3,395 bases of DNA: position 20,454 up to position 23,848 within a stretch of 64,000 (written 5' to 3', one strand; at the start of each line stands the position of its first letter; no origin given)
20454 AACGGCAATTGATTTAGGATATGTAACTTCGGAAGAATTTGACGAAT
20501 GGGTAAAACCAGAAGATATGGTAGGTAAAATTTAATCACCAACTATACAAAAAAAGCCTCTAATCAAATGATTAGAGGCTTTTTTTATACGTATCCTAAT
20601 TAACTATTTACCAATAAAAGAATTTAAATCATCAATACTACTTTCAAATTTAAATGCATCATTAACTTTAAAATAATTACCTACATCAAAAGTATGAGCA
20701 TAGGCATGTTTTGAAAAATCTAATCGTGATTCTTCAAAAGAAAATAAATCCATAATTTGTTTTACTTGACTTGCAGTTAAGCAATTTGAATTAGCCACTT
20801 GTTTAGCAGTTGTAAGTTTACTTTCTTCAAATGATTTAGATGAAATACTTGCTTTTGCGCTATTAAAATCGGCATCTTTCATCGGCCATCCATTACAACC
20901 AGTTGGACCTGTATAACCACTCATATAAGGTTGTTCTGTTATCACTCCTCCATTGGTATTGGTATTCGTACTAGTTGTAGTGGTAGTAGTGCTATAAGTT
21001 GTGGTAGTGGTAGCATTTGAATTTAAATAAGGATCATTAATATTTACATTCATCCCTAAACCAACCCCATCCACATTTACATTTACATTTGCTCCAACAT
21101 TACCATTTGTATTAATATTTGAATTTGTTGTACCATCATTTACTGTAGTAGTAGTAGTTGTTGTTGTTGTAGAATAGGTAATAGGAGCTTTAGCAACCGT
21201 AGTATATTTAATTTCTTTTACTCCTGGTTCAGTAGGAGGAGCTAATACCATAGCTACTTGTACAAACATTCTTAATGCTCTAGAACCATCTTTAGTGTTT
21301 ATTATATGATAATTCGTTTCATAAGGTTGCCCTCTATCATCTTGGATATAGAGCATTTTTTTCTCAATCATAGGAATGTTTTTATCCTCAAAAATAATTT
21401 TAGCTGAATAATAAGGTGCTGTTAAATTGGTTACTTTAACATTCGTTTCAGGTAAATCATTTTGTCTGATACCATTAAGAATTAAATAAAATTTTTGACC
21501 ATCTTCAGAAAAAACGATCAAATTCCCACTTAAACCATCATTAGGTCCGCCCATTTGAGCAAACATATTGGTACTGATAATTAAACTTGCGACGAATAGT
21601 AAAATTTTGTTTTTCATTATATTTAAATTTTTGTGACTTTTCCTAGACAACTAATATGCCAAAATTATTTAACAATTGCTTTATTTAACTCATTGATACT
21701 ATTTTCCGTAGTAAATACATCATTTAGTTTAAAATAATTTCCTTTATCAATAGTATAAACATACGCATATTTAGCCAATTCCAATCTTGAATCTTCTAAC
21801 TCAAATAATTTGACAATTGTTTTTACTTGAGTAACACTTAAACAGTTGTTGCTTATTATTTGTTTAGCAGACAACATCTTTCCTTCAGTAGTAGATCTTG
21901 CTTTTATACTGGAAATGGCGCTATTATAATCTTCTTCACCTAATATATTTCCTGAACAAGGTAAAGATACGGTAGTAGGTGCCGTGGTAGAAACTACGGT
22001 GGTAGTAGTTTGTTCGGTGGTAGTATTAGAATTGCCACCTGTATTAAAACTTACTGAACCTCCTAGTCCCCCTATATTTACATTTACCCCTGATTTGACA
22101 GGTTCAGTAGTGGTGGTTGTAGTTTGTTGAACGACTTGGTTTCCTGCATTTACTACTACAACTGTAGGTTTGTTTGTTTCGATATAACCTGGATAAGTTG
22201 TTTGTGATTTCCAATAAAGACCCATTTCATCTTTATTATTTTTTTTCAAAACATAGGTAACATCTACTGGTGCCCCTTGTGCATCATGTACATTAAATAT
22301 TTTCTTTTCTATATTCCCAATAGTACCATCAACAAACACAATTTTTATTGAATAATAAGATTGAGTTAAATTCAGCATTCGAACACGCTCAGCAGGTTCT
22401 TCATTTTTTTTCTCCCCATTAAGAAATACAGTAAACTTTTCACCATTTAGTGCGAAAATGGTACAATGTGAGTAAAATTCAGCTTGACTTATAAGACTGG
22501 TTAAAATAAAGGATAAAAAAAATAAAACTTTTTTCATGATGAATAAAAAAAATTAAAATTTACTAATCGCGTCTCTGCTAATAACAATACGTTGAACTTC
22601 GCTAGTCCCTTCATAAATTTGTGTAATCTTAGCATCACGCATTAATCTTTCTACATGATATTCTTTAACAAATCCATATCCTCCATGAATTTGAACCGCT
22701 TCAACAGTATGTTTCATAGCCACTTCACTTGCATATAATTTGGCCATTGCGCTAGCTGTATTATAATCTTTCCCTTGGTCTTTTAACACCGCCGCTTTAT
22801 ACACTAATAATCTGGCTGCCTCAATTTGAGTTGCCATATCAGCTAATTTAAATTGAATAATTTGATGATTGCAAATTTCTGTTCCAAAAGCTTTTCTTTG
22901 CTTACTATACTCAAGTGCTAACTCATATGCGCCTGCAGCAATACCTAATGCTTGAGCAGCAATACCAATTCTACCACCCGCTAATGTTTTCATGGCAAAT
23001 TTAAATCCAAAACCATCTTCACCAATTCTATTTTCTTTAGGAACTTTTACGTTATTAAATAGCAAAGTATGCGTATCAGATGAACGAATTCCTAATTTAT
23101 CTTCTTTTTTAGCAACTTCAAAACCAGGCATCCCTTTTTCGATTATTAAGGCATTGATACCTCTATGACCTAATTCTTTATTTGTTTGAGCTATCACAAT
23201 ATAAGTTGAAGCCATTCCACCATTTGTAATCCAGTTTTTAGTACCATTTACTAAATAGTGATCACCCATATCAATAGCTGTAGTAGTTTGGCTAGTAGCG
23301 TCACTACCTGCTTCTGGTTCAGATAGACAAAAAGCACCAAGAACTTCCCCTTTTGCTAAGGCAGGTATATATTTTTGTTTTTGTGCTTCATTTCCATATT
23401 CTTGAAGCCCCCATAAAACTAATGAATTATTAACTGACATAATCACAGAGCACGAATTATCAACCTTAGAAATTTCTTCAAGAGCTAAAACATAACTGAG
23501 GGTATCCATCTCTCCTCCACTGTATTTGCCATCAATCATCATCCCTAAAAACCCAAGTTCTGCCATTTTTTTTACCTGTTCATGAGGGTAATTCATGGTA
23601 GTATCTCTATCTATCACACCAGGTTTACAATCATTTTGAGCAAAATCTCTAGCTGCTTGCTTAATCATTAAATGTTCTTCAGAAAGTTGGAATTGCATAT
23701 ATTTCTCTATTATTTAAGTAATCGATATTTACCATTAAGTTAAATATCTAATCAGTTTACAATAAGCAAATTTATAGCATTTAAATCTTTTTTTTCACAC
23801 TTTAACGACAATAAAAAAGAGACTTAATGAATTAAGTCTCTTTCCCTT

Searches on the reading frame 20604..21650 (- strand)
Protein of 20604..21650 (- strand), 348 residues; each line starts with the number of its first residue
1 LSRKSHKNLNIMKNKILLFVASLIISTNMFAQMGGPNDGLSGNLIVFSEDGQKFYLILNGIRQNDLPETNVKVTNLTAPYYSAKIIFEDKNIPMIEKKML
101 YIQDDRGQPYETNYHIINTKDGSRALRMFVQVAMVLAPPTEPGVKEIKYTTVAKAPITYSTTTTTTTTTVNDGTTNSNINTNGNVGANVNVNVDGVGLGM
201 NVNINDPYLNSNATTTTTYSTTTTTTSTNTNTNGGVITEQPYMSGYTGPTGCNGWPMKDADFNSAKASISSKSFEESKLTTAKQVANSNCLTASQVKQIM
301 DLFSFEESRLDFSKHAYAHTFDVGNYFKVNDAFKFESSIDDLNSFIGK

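Call 61: search_protein_families(library=pfam, proteins=[window:20604-21650:-], max_evalue=0.0001)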
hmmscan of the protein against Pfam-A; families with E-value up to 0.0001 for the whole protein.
window:20604-21650:- (348 aa): 1 family
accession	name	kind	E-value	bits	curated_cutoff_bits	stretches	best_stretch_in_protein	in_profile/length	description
PF14771.11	DUF4476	-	2e-19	70.1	22.5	1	257-346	2-91/91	Domain of unknown function (DUF4476)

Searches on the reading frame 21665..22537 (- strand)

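Call 61: search_protein_families(library=pfam, proteins=[window:21665-22537:-], max_evalue=0.0001)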
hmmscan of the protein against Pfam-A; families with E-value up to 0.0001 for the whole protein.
window:21665-22537:- (290 aa): 1 family
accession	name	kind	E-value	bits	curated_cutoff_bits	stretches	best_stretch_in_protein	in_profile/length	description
PF14771.11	DUF4476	-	2.4e-15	57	22.5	1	202-287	5-90/91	Domain of unknown function (DUF4476)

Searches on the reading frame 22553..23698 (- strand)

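Call 61: search_protein_families(library=pfam, proteins=[window:22553-23698:-], max_evalue=0.0001)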
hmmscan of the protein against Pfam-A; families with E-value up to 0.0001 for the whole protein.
window:22553-23698:- (381 aa): 5 families
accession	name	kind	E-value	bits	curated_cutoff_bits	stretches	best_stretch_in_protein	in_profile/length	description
PF00441.29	Acyl-CoA_dh_1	-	8.4e-52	175.7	22.4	1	231-376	3-148/150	Acyl-CoA dehydrogenase, C-terminal domain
PF02771.21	Acyl-CoA_dh_N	-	6.8e-34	117.1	22.9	1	6-118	1-113/113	Acyl-CoA dehydrogenase, N-terminal domain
PF08028.16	Acyl-CoA_dh_2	-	1.1e-25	90.9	22.7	1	244-366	1-133/134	Acyl-CoA dehydrogenase, C-terminal domain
PF02770.24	Acyl-CoA_dh_M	-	1.1e-25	90.1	33.3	1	122-217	1-97/97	Acyl-CoA dehydrogenase, middle domain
PF22924.1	ACOX_C_alpha1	-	2.6e-06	27.8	27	1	259-368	24-159/169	Acyl-CoA oxidase, C-alpha1 domain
